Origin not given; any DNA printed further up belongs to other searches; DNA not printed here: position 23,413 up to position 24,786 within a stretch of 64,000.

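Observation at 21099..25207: A nonulosonic acid sub-cassette with two NeuB-family synthases, a synthase-cytidylyltransferase fusion and a KdsC-type phosphatase.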

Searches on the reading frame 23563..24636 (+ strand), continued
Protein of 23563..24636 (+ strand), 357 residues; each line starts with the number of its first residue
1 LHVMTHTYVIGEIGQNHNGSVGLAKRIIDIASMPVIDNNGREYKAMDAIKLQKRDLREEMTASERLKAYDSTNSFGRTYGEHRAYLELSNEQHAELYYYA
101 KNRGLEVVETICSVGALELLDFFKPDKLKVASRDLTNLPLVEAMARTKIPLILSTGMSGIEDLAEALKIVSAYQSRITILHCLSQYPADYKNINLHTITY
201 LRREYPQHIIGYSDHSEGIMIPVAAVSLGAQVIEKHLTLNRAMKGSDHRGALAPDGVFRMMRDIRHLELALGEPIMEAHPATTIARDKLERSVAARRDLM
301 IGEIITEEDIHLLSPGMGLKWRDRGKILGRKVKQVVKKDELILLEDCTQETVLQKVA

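Call 66: find_encoding_contigs(protein=P0225, flank=9000, max_places=1)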
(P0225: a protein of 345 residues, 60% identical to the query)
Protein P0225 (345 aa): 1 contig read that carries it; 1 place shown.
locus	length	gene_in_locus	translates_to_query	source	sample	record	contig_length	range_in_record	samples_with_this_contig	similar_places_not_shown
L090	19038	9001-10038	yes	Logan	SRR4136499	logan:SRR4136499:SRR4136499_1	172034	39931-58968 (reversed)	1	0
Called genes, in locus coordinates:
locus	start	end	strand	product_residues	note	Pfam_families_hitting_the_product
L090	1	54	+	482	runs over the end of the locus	PF01943:Polysacc_synt, PF13440:Polysacc_synt_3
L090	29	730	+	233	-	PF17784:Sulfotransfer_4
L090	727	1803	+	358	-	PF01041:DegT_DnrJ_EryC1, PF00155:Aminotran_1_2 (weak), PF01053:Cys_Met_Meta_PP (weak), PF01212:Beta_elim_lyase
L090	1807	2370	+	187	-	PF00132:Hexapep (faint)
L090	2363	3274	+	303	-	PF00535:Glycos_transf_2, PF13641:Glyco_tranf_2_3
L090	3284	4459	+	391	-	PF13439:Glyco_transf_4, PF00534:Glycos_transf_1, PF13692:Glyco_trans_1_4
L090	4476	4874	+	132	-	PF05523:FdtA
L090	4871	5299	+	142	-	PF05523:FdtA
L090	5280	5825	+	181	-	PF25084:LbH_EIF2B (weak), PF25087:GMPPB_C (faint), PF25247:LbH_GLGC (faint), PF14602:Hexapep_2 (faint), PF00132:Hexapep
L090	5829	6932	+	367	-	PF00155:Aminotran_1_2, PF01041:DegT_DnrJ_EryC1, PF00266:Aminotran_5 (faint)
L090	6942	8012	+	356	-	-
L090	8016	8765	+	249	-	PF02348:CTP_transf_3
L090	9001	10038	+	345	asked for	PF03102:NeuB, PF08666:SAF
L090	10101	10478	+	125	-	PF13366:PDDEXK_3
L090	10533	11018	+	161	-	PF00702:Hydrolase (weak), PF13419:HAD_2 (weak), PF08282:Hydrolase_3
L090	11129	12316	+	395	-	PF07388:A-2_8-polyST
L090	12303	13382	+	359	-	PF00534:Glycos_transf_1, PF13692:Glyco_trans_1_4, PF13524:Glyco_trans_1_2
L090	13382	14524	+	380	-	PF13439:Glyco_transf_4, PF20706:GT4-conflict, PF00534:Glycos_transf_1, PF13692:Glyco_trans_1_4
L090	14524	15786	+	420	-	-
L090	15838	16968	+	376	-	PF13477:Glyco_trans_4_2, PF13579:Glyco_trans_4_4 (weak), PF00534:Glycos_transf_1, PF13692:Glyco_trans_1_4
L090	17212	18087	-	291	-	PF02626:CT_A_B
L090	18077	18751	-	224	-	PF02682:CT_C_D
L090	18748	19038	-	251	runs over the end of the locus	PF03746:LamB_YcsF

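Call 74: search_protein_families(library=pfam, proteins=[L088:6709-7845:+, L088:7842-8984:+, L089:6598-7755:+, L088:2674-3555:+], max_evalue=0.01)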
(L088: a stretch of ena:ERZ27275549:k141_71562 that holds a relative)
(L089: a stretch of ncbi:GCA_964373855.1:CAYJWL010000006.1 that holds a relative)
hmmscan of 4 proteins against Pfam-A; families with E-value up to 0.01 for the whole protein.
L088:6709-7845:+ (378 aa): 0 families

L088:7842-8984:+ (380 aa): 2 families
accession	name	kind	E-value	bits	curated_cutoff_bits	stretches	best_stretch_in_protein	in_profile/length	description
PF02348.25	CTP_transf_3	-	3.9e-25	89.4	22.6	1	4-131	1-124/217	Cytidylyltransferase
PF13489.12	Methyltransf_23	-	0.0016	18.6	27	1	257-295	20-57/164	Methyltransferase domain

L089:6598-7755:+ (385 aa): 1 family
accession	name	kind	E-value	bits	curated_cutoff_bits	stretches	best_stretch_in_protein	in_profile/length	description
PF19310.4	TOP_N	-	0.009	16.2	27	0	281-333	33-85/123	Neurolysin/Thimet oligopeptidase, N-terminal domain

L088:2674-3555:+ (293 aa): 0 families
